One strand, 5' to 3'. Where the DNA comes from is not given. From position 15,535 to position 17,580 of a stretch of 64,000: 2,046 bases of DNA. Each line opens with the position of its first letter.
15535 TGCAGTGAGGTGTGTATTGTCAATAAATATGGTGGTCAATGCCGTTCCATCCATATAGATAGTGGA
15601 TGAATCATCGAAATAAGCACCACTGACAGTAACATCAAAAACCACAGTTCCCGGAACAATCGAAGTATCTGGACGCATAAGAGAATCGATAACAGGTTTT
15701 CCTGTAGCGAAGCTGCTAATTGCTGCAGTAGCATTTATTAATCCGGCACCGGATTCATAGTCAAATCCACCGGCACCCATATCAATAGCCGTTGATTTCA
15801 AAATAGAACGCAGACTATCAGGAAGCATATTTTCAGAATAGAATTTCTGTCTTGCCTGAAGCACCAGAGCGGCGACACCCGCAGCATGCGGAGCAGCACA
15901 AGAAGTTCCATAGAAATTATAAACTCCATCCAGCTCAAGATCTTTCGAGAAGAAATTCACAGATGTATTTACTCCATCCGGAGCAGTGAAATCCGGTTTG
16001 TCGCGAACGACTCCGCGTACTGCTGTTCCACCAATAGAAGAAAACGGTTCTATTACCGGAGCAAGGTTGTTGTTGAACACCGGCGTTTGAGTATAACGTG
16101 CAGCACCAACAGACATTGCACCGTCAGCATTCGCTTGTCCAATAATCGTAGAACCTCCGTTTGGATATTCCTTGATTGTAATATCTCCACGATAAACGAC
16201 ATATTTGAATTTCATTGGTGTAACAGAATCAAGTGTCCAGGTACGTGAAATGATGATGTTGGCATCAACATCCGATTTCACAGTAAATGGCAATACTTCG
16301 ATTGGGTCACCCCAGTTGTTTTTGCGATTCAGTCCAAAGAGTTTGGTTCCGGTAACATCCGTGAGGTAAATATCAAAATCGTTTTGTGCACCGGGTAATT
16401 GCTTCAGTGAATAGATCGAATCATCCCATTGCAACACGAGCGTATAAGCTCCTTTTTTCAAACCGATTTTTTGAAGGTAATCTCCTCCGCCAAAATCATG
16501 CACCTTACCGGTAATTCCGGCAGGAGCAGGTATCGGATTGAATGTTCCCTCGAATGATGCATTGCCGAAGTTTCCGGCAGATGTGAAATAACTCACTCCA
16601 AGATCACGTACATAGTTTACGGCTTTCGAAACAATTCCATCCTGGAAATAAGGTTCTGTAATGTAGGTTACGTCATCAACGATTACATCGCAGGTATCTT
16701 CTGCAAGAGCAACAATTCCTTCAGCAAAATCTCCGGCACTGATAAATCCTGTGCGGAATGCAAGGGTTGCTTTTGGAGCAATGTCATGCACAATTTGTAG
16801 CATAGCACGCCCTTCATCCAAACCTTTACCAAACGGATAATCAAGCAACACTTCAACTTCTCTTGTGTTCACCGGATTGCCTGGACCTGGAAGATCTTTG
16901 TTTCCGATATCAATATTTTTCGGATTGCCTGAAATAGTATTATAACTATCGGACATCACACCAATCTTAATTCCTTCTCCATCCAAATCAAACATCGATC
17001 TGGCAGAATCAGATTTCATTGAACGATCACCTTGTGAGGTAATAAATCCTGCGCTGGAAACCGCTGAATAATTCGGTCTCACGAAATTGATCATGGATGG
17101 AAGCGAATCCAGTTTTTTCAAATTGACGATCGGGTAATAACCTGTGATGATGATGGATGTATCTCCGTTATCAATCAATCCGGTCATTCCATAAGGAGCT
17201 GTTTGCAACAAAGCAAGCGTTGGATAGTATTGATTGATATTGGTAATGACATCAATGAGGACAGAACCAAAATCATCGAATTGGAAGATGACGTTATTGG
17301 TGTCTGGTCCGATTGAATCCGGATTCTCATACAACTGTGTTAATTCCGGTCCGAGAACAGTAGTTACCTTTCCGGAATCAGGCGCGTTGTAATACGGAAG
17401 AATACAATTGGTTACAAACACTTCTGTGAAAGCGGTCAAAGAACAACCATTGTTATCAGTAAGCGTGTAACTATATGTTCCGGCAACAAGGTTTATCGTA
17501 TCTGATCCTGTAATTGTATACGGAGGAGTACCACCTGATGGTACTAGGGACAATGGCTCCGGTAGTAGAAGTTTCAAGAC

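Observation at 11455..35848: Tandem pair of giant (~3,900 aa) T9SS-secreted subtilase-adhesin paralogues with a shared ~3.4-kb core and swapped N-terminal modules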

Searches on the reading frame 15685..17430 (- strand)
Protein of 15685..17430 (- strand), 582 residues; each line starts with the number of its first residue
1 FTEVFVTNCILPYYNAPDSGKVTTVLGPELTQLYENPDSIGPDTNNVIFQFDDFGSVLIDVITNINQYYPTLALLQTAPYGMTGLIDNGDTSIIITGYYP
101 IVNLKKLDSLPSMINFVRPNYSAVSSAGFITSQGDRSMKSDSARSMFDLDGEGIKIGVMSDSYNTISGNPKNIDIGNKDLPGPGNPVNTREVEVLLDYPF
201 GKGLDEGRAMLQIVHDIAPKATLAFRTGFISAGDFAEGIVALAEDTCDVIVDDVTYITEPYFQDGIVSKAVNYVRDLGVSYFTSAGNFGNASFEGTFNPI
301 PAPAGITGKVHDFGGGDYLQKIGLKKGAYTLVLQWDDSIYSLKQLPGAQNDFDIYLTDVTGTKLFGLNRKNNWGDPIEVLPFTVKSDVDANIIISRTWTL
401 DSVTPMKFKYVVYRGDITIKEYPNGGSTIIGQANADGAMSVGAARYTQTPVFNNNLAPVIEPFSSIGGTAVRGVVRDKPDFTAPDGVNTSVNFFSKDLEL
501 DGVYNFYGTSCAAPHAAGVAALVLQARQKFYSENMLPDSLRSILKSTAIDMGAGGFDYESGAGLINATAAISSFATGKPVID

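Call 42: find_related_loci(query=window:15685-17430:-, collection=genome_contigs, flank=10000)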
Query window:15685-17430:- (582 aa) in genome_contigs; peptide patterns used: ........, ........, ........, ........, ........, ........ (x = any residue, [..] = any of these).
84 stretches matched a pattern; 18 encode a relative of the query (tblastn E <= 1e-3); 18 distinct loci.
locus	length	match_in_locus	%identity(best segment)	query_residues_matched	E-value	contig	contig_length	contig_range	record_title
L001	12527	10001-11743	89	2-582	0e+0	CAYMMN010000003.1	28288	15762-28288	MAG TPA_asm: uncultured Flavobacteriales bacterium isolate SRP173033_co2_63 genome assembly, contig: NODE_554_length_282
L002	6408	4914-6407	89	2-499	0e+0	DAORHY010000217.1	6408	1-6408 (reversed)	MAG TPA_asm: Bacteroidia bacterium isolate AMR_MDS_5592 NODE_2631_length_6408_cov_7.556273, whole genome shotgun sequenc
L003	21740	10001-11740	77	2-582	0e+0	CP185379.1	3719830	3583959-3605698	MAG: Candidatus Pollutiaquabacter aromativorans isolate NLOS2-E-001 chromosome, complete genome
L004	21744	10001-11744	70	2-582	0e+0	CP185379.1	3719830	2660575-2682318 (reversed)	MAG: Candidatus Pollutiaquabacter aromativorans isolate NLOS2-E-001 chromosome, complete genome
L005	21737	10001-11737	53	3-579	0e+0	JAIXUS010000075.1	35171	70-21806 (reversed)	MAG: Bacteroidetes bacterium isolate D1_MAG_00037 pond_D1_MAG_00037_000000000029, whole genome shotgun sequence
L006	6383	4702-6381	53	3-560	0e+0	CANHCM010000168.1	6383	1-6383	MAG: Bacteroidetes bacterium isolate RE-18aug17-170 genome assembly, contig: RE-18aug17-C22723, whole genome shotgun seq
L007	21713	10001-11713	55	9-582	3e-179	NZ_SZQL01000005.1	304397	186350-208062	Ilyomonas limi strain 17mud1-8 contig5, whole genome shotgun sequence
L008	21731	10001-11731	54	9-582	9e-176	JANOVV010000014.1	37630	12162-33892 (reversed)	MAG: Bacteroidota bacterium isolate VAR_35_metabat_555 VAR_35_k141_4890104, whole genome shotgun sequence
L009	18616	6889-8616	55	9-581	1e-169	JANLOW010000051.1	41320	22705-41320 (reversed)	MAG: Bacteroidota bacterium isolate OTE_38_metabat_521 OTE_38_k141_4454567, whole genome shotgun sequence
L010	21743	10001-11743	52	3-581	2e-168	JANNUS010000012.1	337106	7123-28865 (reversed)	MAG: Cyclobacteriaceae bacterium isolate SOY_30_metabat_108 SOY_30_k141_3680160, whole genome shotgun sequence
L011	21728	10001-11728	51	7-582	4e-167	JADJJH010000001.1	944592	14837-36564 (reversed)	MAG: Bacteroidetes bacterium isolate Ejby_18-Q3-R6-50_BATAC.314 tig00000268-10-9429610, whole genome shotgun sequence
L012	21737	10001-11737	43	2-579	4e-137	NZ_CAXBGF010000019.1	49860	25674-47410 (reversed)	MAG: uncultured Maribacter sp. isolate ERR2762109_binner12_Refined_45 ERZ3421580.530, whole genome shotgun sequence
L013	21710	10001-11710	45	11-581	2e-133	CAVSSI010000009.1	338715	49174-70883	MAG: uncultured Bacteroidetes bacterium isolate MFD05513.bin.3.311 genome assembly, contig: contig_79494, whole genome s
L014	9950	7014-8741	61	4-581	0e+0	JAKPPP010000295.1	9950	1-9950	MAG: Bacteroidota bacterium isolate JPNA_maxbin.133 k141_1670808, whole genome shotgun sequence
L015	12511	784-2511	61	4-581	0e+0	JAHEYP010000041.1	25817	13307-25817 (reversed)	MAG: Bacteroidetes bacterium isolate nzgw130 NODE_1043_length_25818_cov_8.483169, whole genome shotgun sequence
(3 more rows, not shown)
